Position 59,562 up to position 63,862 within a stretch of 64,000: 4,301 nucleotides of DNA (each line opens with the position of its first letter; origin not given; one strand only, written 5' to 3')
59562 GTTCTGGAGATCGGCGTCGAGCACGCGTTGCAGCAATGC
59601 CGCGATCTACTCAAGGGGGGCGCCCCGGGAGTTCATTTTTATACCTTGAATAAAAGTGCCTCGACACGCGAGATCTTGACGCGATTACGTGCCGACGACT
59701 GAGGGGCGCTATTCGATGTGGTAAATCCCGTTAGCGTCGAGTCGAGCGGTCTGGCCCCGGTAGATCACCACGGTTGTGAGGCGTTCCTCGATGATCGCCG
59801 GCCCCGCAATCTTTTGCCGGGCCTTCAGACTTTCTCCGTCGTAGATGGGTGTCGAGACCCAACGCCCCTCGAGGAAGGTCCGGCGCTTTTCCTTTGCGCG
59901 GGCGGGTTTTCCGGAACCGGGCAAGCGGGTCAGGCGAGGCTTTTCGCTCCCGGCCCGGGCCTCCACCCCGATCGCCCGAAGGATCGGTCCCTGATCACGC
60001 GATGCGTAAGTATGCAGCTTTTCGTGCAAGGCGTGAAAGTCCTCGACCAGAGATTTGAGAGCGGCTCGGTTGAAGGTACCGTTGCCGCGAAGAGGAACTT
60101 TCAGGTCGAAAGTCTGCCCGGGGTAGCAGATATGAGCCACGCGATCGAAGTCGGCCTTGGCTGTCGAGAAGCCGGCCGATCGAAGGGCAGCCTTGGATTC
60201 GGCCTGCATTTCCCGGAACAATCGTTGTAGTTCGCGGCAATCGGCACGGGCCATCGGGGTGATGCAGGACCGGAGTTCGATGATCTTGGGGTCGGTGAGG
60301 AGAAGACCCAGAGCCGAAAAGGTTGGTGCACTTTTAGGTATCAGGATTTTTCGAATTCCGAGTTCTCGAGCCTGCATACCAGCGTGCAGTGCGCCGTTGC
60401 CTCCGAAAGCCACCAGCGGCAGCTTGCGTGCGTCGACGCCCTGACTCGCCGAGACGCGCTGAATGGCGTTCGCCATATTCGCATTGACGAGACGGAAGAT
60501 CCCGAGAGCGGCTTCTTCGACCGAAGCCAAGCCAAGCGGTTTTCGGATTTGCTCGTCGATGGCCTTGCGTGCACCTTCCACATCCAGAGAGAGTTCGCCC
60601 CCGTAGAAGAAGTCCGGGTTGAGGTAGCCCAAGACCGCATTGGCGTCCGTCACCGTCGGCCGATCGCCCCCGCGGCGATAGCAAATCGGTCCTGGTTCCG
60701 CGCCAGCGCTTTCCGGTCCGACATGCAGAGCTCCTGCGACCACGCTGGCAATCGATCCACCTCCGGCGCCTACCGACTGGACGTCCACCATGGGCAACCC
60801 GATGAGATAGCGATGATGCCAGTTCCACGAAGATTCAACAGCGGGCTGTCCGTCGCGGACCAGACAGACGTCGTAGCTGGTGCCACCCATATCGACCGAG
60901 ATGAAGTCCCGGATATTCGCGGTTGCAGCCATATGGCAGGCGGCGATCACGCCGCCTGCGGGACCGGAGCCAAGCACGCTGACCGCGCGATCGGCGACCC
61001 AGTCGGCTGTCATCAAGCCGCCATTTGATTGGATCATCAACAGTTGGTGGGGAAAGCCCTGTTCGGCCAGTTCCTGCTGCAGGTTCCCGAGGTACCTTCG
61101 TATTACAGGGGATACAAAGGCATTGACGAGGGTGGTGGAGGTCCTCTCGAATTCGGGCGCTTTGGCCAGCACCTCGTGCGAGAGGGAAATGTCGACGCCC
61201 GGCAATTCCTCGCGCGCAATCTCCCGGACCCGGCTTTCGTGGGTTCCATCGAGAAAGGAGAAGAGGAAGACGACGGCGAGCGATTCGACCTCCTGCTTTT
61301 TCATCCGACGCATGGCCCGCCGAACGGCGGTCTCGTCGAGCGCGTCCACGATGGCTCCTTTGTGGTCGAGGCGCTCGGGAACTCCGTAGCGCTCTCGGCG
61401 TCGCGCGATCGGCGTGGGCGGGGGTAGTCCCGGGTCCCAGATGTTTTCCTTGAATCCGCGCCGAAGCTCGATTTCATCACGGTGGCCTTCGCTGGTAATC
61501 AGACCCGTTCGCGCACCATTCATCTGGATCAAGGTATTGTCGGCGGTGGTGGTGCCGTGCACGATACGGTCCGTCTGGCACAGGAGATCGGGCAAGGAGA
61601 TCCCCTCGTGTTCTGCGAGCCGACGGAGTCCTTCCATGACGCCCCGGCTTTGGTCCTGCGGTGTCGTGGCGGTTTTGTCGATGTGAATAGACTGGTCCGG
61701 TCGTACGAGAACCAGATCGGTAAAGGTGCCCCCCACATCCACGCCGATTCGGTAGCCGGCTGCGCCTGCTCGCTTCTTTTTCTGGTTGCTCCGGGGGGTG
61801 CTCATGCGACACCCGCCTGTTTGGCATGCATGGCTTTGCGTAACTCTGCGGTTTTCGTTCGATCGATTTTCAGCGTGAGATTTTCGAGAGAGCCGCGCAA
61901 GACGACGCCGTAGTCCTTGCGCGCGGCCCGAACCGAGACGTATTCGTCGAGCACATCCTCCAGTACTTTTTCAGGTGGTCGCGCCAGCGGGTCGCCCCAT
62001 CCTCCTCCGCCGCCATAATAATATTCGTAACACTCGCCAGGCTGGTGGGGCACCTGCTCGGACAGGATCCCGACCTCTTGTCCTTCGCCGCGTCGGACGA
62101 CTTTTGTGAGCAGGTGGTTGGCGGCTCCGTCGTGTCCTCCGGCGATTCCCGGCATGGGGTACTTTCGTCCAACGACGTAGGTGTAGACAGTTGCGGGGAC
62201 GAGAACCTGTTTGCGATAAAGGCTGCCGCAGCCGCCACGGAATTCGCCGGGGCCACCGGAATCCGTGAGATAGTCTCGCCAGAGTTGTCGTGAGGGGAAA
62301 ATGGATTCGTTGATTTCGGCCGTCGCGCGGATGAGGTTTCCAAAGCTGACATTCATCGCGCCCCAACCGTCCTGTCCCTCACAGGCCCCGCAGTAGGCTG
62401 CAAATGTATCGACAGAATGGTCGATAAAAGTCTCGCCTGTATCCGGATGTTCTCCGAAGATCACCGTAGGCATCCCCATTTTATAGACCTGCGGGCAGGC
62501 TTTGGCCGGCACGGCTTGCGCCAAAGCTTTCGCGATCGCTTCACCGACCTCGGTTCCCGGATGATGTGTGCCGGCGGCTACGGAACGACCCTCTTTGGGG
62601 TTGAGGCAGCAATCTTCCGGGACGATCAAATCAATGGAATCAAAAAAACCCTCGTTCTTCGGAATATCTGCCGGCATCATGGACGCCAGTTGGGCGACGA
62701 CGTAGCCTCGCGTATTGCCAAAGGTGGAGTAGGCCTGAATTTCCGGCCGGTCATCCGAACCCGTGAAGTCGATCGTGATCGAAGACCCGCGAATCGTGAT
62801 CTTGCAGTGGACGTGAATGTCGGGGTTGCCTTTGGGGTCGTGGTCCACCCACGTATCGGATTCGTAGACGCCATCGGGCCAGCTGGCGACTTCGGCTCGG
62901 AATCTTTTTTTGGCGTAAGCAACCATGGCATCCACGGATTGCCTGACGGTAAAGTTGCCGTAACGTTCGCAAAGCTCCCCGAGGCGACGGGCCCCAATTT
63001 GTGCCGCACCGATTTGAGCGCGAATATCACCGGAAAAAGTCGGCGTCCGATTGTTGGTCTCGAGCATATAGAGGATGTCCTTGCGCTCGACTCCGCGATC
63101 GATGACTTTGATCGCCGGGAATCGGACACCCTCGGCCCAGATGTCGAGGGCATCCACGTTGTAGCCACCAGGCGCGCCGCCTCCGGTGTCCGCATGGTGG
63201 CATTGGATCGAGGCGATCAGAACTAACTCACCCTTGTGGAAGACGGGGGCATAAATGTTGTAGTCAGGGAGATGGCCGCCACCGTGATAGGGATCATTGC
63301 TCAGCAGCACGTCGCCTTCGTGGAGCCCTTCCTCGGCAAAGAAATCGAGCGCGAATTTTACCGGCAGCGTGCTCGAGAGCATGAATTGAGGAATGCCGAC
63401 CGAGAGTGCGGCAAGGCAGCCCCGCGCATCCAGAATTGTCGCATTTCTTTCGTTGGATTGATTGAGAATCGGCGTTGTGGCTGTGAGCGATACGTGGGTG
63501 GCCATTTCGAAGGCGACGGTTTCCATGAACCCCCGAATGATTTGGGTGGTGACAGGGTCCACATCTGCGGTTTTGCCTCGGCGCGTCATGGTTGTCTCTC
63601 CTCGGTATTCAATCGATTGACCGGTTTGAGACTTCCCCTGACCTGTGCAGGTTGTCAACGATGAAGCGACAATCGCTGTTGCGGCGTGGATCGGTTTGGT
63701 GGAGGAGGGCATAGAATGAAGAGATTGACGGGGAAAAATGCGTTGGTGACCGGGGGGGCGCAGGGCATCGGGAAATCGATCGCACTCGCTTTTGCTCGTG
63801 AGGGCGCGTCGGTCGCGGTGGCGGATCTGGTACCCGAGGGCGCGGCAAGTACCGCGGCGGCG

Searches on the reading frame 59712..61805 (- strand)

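Call 69: search_protein_families(library=pfam, proteins=[window:59712-61805:-], max_evalue=0.001)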
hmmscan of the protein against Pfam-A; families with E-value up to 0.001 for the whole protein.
window:59712-61805:- (698 aa): 3 families
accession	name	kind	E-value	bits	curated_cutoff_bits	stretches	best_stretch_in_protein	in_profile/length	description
PF01968.24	Hydantoinase_A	-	4.6e-90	302.2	22.9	1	221-507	1-288/291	Hydantoinase/oxoprolinase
PF05378.19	Hydant_A_N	-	3.5e-47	160.8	25.2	1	19-200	1-175/176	Hydantoinase/oxoprolinase N-terminal region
PF19278.4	Hydant_A_C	-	1.7e-22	80.2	21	1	521-697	9-190/193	Hydantoinase/oxoprolinase C-terminal domain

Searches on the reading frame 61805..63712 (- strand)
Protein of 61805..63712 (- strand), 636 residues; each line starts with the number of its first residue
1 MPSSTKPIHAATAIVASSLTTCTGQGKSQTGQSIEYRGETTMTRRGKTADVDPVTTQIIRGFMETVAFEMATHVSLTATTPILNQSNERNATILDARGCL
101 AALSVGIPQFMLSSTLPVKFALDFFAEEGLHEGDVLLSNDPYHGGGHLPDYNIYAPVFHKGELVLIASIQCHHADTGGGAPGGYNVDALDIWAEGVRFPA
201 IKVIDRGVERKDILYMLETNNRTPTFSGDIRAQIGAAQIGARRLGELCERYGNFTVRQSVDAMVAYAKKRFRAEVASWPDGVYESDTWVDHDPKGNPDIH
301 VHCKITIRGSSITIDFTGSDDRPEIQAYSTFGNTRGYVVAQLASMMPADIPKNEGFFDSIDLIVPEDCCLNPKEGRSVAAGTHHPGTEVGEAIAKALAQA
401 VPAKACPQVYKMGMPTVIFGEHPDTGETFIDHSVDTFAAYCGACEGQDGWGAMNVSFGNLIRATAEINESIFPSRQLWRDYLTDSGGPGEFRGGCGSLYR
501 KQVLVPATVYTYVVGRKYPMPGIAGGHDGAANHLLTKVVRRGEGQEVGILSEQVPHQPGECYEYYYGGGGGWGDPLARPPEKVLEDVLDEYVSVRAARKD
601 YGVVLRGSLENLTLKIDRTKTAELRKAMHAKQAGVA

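Call 69: search_protein_families(library=pfam, proteins=[window:61805-63712:-], max_evalue=0.001)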
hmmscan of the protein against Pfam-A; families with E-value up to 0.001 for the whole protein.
window:61805-63712:- (636 aa): 1 family
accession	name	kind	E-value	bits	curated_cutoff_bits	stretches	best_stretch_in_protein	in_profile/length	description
PF02538.19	Hydantoinase_B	-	2.1e-129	432.8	26.8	1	52-575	1-519/519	Hydantoinase B/oxoprolinase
